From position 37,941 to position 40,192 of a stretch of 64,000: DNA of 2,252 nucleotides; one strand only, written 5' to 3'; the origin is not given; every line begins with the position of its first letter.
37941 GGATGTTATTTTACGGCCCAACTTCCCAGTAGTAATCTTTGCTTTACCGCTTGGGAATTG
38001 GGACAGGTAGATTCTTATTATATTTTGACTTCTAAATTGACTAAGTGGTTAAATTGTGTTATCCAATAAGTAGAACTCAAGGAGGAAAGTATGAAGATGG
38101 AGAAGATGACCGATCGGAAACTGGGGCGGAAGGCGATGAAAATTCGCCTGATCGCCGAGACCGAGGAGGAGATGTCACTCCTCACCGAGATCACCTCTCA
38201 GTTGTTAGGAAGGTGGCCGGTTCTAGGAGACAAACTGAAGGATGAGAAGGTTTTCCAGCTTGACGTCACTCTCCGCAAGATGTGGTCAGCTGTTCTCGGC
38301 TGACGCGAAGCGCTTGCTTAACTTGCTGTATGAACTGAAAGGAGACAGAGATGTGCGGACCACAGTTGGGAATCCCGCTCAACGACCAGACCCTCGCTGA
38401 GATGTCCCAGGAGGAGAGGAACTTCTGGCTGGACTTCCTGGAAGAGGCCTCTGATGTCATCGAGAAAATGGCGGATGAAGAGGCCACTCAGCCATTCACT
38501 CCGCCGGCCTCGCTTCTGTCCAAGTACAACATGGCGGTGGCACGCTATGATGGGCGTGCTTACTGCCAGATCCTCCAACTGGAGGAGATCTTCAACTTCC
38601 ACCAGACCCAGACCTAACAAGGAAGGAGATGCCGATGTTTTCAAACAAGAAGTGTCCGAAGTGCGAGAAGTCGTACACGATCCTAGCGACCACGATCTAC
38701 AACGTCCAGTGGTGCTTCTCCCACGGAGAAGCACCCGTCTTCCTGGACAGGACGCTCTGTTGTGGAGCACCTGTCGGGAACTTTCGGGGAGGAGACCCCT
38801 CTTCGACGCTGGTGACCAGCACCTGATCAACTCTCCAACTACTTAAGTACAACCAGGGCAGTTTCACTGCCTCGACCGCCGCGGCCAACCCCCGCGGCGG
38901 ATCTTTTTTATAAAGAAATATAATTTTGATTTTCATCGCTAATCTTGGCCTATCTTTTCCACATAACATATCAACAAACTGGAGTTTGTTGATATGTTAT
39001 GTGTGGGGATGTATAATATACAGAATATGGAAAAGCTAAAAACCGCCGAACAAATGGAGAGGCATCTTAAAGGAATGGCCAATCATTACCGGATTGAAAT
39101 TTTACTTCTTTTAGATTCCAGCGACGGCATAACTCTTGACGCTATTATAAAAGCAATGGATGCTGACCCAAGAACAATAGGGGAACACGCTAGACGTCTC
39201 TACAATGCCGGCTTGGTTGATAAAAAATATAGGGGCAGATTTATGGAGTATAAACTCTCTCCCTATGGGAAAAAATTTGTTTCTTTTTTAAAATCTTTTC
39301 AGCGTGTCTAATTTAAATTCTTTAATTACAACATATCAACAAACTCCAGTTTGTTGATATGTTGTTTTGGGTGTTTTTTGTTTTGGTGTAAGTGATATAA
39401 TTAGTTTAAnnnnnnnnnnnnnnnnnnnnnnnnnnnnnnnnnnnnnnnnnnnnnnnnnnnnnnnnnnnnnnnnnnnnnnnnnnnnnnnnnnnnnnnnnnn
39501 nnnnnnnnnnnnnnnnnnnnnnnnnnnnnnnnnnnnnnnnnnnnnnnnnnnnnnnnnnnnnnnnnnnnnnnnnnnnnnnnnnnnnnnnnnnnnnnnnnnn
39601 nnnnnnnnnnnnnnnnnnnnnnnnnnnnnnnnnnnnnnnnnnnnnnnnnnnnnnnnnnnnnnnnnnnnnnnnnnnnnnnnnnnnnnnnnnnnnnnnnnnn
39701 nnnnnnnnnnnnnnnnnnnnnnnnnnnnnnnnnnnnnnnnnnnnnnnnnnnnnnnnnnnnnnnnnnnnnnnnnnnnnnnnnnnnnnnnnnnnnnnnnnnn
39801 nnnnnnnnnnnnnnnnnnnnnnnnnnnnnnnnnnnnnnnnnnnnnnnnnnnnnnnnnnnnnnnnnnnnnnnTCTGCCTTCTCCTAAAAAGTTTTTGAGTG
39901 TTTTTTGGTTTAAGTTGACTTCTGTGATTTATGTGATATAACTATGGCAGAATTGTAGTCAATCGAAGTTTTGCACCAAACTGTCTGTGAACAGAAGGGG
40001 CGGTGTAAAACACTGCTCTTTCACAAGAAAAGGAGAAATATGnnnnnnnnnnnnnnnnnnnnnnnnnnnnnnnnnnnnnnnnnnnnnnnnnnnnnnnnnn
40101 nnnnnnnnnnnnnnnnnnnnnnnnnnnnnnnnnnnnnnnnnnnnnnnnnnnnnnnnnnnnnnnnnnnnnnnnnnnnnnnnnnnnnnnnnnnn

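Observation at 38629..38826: New family of small Cys-rich proteins with fused and split forms (38629, 40039, 42034, 42236)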

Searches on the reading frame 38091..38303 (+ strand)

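Call 16: search_protein_families(library=pfam, proteins=[window:38091-38303:+], max_evalue=1)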
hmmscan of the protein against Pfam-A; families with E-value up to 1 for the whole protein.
window:38091-38303:+ (70 aa): 0 families

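Call 17: search_protein_families(library=phrogs, proteins=[window:38091-38303:+], max_evalue=1)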
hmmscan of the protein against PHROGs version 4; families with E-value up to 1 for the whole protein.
window:38091-38303:+ (70 aa): 1 family
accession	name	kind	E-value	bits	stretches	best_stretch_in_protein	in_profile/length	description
phrog_35910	-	unknown function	0.23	11.7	1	4-65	173-234/332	-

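Call 80: search_protein_families(library=ncbifam, proteins=[window:38091-38303:+], max_evalue=1)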
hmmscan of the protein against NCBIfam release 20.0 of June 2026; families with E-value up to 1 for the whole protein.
window:38091-38303:+ (70 aa): 0 families

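Call 81: search_protein_families(library=padloc, proteins=[window:38091-38303:+], max_evalue=1)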
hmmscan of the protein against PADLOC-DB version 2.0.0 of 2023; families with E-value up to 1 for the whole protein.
window:38091-38303:+ (70 aa): 0 families

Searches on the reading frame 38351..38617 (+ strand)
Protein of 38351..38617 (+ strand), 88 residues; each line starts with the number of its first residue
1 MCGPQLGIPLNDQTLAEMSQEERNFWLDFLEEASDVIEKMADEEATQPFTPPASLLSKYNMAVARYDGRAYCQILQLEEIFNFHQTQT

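Call 16: search_protein_families(library=pfam, proteins=[window:38351-38617:+], max_evalue=1)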
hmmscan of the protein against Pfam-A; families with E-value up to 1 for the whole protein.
window:38351-38617:+ (88 aa): 0 families

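Call 17: search_protein_families(library=phrogs, proteins=[window:38351-38617:+], max_evalue=1)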
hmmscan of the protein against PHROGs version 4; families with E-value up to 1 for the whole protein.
window:38351-38617:+ (88 aa): 0 families

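Call 80: search_protein_families(library=ncbifam, proteins=[window:38351-38617:+], max_evalue=1)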
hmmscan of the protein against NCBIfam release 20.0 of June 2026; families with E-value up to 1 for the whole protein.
window:38351-38617:+ (88 aa): 0 families

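Call 81: search_protein_families(library=padloc, proteins=[window:38351-38617:+], max_evalue=1)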
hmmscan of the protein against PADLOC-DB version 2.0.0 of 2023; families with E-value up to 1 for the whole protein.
window:38351-38617:+ (88 aa): 0 families

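Call 91: find_related_loci(query=window:38351-38617:+, collection=viral_contigs, flank=5000)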
Query window:38351-38617:+ (88 aa) in viral_contigs; peptide patterns used: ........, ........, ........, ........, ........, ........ (x = any residue, [..] = any of these).
11 stretches matched a pattern, but none encodes a relative of the query by tblastn (E <= 1e-3).

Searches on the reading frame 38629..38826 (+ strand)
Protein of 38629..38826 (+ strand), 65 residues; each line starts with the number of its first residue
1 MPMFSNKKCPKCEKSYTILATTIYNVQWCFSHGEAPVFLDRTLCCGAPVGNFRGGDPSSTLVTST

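Call 16: search_protein_families(library=pfam, proteins=[window:38629-38826:+], max_evalue=1)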
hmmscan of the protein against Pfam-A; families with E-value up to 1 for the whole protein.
window:38629-38826:+ (65 aa): 1 family
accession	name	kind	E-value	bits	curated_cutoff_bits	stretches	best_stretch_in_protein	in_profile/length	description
PF01667.23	Ribosomal_S27e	-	0.46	10.7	24.5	0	5-22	6-23/55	Ribosomal protein S27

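Call 17: search_protein_families(library=phrogs, proteins=[window:38629-38826:+], max_evalue=1)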
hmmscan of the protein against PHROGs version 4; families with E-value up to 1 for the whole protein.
window:38629-38826:+ (65 aa): 0 families

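Call 34: find_encoding_contigs(protein=window:38635-38826:+, flank=10000)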
Protein window:38635-38826:+ (63 aa): no gene with exactly this product is on record in the collection.

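Call 80: search_protein_families(library=ncbifam, proteins=[window:38629-38826:+], max_evalue=1)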
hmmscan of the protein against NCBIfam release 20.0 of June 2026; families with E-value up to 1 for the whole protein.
window:38629-38826:+ (65 aa): 0 families

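Call 81: search_protein_families(library=padloc, proteins=[window:38629-38826:+], max_evalue=1)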
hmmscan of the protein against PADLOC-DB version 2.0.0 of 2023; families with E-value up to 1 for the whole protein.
window:38629-38826:+ (65 aa): 0 families

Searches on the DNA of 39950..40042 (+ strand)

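Call 51: build_rna_model(alignment_id=A6)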
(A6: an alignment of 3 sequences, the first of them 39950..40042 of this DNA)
Model R1 built from alignment A6 (3 sequences, 98 columns); structure: RNAalifold consensus.
model positions 94; base pairs 17; branch points 1; effective number of sequences 1.54; information 0.608 bits per position. Calibrated on 0.2 Mb of random sequence (short: E-values are rough).
structure used (alignment columns):
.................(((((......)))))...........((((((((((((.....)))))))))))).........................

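Call 52: search_with_rna_model(model_id=R1, sources=[window, L045, L046, L047, L048, L049, L050, L051, L052, L053, L054, L055, L056, L057, L058, L059, L060, L061, L062, L063, L064, L065, L066, L067, L068, L069, L070, L071, L072, L073, L074, L075, L076, L077, L078, L079, L080, L081, L082, L083, L084, L085, L086, L087, L088, L089, L090, L091, L092, L093, L094, L095, L096, L097, L098, L099, L100, L101, L102, L103, L104, L105, L106, L107, L108, L109, L110, L111, L112, L113, L114, L115, L116, L117, L118, L119, L120, L121, L122, L123, L124, L003, L001, L002], max_evalue=1, make_alignment=true)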
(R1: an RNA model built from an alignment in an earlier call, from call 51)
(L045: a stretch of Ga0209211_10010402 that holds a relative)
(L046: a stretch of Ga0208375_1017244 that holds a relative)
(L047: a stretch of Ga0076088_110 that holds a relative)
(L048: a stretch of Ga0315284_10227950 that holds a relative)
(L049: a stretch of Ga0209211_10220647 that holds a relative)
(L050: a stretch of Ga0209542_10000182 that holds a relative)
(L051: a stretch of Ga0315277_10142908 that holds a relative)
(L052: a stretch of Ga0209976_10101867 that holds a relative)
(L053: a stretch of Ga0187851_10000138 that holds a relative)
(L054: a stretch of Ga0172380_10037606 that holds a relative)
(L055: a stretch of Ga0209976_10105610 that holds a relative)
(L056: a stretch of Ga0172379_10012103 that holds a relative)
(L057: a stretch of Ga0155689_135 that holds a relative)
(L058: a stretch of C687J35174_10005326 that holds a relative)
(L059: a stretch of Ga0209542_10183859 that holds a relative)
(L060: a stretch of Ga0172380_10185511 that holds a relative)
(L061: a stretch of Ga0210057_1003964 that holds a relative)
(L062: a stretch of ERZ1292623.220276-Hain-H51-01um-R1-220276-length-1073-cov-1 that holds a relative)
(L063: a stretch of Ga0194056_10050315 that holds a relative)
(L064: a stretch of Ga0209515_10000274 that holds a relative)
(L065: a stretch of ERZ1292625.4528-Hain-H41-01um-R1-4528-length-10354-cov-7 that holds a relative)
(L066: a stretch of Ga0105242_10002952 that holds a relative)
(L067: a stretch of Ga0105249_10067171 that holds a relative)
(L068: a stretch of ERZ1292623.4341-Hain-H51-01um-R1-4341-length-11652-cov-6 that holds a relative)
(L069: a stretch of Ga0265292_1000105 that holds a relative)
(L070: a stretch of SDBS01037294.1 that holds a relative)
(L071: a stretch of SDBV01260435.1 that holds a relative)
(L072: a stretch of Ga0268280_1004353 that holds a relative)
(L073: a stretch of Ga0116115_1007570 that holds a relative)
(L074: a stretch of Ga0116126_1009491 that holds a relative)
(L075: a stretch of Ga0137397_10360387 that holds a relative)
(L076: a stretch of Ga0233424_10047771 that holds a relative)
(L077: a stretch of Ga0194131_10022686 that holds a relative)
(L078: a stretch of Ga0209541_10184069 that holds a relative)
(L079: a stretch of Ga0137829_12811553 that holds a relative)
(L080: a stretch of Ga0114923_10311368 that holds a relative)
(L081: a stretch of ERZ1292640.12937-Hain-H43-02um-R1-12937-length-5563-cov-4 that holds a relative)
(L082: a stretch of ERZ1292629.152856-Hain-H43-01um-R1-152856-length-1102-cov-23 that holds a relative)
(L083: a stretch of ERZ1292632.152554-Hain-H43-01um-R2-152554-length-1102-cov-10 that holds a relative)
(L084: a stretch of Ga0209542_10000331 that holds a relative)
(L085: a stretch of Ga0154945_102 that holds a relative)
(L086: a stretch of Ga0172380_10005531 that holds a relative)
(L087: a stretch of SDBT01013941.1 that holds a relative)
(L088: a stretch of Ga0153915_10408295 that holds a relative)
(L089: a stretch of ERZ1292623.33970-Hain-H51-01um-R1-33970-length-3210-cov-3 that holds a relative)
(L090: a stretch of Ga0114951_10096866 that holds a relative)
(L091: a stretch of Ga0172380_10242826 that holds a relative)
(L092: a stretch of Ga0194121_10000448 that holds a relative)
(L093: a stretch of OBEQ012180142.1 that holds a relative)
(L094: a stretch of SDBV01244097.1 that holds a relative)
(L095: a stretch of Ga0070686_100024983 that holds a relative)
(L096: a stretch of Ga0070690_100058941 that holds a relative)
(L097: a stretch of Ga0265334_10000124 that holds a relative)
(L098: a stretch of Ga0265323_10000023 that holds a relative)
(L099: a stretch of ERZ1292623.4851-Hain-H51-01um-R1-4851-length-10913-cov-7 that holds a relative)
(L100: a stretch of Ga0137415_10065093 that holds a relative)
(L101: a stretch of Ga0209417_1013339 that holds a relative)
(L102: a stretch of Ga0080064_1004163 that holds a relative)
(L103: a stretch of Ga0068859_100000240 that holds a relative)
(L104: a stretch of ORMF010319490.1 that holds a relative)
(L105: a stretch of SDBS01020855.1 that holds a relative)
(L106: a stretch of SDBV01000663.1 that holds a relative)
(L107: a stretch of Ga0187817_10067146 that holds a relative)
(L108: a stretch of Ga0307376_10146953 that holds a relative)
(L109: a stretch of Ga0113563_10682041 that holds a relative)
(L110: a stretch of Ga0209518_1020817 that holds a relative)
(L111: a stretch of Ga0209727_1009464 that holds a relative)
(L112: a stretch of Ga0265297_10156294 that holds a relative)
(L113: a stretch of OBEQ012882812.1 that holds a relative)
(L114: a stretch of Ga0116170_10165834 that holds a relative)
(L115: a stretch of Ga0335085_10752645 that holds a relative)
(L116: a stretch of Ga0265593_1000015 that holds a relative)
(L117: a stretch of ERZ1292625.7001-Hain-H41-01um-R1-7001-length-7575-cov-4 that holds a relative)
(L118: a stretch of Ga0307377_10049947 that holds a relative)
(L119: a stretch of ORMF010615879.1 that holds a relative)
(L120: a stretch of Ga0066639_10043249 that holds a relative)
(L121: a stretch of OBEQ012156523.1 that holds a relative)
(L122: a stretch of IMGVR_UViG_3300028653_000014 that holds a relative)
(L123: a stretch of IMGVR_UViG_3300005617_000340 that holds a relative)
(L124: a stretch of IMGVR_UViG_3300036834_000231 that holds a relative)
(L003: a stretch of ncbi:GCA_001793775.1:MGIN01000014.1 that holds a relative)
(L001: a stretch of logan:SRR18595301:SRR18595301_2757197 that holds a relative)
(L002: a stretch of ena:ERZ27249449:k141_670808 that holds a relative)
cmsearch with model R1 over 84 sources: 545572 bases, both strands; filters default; matches with E-value up to 1: 7.
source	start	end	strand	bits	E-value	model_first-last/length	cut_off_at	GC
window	39950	40043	+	105.9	1.3e-18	1-94/94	no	0.4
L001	391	484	+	105.9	1.3e-18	1-94/94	no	0.4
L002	133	226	+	105.9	1.3e-18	1-94/94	no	0.4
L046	558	651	+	101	1.4e-17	1-94/94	no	0.49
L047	5886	5979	+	101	1.4e-17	1-94/94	no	0.49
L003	815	908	+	101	1.4e-17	1-94/94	no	0.49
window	41942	42032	+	82.8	7.6e-14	1-94/94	no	0.43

Alignment A7: 7 matches aligned to the model, 94 columns, each read 5' to 3' on its own strand. Consensus structure (alignment columns), stored with it:
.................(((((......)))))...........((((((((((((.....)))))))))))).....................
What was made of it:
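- Tried and rejected: The covariance model R1, run over 84 sources (the window and 83 fetched loci), recovered only the three known leaders and their duplicates (call 52).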

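Call 115: search_with_rna_model(model_id=R1, sources=[L132, L133, L134, L135, L125, L128, L130, L026], max_evalue=1)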
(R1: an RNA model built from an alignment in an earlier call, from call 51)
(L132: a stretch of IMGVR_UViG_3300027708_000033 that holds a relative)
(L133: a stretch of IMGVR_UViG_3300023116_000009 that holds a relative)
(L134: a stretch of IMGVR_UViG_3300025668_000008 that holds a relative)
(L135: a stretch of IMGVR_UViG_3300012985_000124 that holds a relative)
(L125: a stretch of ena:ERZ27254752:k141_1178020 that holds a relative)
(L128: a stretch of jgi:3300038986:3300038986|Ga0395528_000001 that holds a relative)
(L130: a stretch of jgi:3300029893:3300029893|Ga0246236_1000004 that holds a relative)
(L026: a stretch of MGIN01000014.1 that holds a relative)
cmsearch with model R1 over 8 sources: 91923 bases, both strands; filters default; matches with E-value up to 1: 5.
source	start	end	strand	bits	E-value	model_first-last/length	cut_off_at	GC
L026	815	908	+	101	2.3e-18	1-94/94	no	0.49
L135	2088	2144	-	23.3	0.023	1-94/94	no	0.32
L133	12016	12076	+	17.8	0.32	1-94/94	no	0.41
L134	9361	9423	-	17.5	0.37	1-94/94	no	0.37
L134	11521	11601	+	15.4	0.98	1-94/94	no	0.33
